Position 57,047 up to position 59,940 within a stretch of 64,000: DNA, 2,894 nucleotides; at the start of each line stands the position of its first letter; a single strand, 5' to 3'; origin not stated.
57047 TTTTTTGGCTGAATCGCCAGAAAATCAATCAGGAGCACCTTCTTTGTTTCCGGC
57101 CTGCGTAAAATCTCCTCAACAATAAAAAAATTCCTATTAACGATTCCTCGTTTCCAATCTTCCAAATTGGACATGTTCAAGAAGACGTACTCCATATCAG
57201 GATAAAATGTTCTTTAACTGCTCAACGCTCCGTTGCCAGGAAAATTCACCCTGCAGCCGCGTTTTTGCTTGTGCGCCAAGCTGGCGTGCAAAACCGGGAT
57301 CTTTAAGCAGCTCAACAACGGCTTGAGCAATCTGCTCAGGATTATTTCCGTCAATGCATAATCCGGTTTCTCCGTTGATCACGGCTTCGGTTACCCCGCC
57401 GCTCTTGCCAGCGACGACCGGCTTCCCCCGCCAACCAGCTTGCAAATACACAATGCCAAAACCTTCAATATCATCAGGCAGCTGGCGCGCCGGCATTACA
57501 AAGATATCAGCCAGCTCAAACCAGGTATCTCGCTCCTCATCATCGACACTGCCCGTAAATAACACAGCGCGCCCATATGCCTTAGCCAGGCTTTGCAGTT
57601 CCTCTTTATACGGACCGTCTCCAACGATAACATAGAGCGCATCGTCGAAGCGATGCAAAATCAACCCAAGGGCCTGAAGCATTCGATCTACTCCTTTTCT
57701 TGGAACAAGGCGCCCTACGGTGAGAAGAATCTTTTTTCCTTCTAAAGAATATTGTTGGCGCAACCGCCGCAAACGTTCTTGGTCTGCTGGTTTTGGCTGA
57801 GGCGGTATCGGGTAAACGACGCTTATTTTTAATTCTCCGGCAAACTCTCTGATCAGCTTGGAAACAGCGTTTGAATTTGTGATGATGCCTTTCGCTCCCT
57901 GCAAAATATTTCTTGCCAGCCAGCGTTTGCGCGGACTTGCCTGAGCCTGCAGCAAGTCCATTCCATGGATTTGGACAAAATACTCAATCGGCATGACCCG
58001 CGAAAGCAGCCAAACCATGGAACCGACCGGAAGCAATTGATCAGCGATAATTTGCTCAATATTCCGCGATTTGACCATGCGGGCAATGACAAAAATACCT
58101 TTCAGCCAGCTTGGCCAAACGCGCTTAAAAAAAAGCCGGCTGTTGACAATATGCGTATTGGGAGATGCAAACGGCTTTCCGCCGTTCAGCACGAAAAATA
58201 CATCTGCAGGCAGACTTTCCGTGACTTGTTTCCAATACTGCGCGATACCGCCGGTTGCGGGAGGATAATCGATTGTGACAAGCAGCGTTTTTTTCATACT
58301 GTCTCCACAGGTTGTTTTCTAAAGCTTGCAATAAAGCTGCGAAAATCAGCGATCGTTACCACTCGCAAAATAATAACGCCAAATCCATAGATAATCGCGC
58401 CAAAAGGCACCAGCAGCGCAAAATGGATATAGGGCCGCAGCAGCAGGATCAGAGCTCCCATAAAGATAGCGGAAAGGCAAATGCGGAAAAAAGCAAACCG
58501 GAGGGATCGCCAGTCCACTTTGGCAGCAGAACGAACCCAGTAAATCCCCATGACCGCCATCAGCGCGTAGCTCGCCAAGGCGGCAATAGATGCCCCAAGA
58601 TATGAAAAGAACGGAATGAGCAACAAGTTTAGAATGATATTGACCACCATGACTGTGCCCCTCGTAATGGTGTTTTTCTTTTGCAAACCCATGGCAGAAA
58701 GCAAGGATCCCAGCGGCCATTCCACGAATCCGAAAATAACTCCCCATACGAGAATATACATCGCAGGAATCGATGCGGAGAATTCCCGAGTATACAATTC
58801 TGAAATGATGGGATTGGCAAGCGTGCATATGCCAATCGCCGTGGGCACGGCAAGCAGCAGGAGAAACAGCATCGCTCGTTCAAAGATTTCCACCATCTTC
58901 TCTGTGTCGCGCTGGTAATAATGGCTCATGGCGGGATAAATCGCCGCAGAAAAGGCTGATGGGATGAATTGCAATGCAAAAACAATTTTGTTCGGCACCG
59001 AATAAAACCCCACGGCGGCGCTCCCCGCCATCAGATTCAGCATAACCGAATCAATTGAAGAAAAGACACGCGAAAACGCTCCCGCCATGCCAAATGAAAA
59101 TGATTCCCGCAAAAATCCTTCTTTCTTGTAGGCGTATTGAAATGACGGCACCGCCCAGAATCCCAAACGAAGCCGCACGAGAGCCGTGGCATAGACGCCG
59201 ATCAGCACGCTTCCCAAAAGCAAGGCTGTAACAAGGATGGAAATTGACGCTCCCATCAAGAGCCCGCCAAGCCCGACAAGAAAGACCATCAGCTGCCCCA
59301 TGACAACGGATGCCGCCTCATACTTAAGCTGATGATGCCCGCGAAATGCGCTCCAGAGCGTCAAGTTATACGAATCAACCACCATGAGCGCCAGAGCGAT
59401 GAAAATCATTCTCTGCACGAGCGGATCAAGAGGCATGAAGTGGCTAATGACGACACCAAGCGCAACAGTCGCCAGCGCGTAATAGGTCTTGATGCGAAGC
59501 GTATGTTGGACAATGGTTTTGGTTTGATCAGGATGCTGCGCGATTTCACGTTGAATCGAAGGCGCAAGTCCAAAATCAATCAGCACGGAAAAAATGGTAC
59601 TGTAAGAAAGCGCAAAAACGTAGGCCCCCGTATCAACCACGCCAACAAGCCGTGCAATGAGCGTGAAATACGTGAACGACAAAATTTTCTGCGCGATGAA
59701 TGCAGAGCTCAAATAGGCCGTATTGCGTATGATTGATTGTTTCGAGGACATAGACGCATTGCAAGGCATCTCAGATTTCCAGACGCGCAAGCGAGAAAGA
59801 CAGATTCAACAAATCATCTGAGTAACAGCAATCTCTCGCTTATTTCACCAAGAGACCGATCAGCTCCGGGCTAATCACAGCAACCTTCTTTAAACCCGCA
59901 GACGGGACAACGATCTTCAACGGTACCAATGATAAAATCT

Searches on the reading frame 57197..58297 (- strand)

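Call 34: search_protein_families(library=pfam, proteins=[window:57197-58297:-], max_evalue=0.01)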
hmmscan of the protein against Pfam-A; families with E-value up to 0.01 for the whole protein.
window:57197-58297:- (366 aa): 6 families
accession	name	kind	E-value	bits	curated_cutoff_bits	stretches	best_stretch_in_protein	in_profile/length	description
PF00534.26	Glycos_transf_1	-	6.3e-40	137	26.4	1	180-346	6-171/172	Glycosyl transferases group 1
PF13692.12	Glyco_trans_1_4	-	6.8e-32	111.1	27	1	189-333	2-142/142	Glycosyl transferases group 1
PF20706.3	GT4-conflict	-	3e-11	43.4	26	1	145-361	157-385/385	Family 4 Glycosyltransferase in conflict systems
PF13579.12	Glyco_trans_4_4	-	6.3e-08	33.6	29.7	1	16-154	1-147/158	Glycosyl transferase 4-like domain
PF13439.12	Glyco_transf_4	-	2.3e-07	31.4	28.5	1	16-163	2-164/170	Glycosyltransferase Family 4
PF13524.12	Glyco_trans_1_2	-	0.0013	19.2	25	1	290-362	73-143/144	Glycosyl transferase-like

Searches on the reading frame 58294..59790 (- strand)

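Call 34: search_protein_families(library=pfam, proteins=[window:58294-59790:-], max_evalue=0.01)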
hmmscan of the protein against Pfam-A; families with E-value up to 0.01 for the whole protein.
window:58294-59790:- (498 aa): 4 families
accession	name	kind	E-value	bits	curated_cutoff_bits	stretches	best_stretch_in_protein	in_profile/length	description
PF01943.22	Polysacc_synt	-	3.3e-29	102.6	28.2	1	21-290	2-272/274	Polysaccharide biosynthesis protein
PF13440.11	Polysacc_synt_3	-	3.1e-18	66.5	23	1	45-342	2-293/293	Polysaccharide biosynthesis protein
PF01554.23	MatE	-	2.3e-09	37.6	24.9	1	242-389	11-160/161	MatE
PF03023.19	MurJ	-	6.6e-07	28.7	27.4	1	179-457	152-438/451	Lipid II flippase MurJ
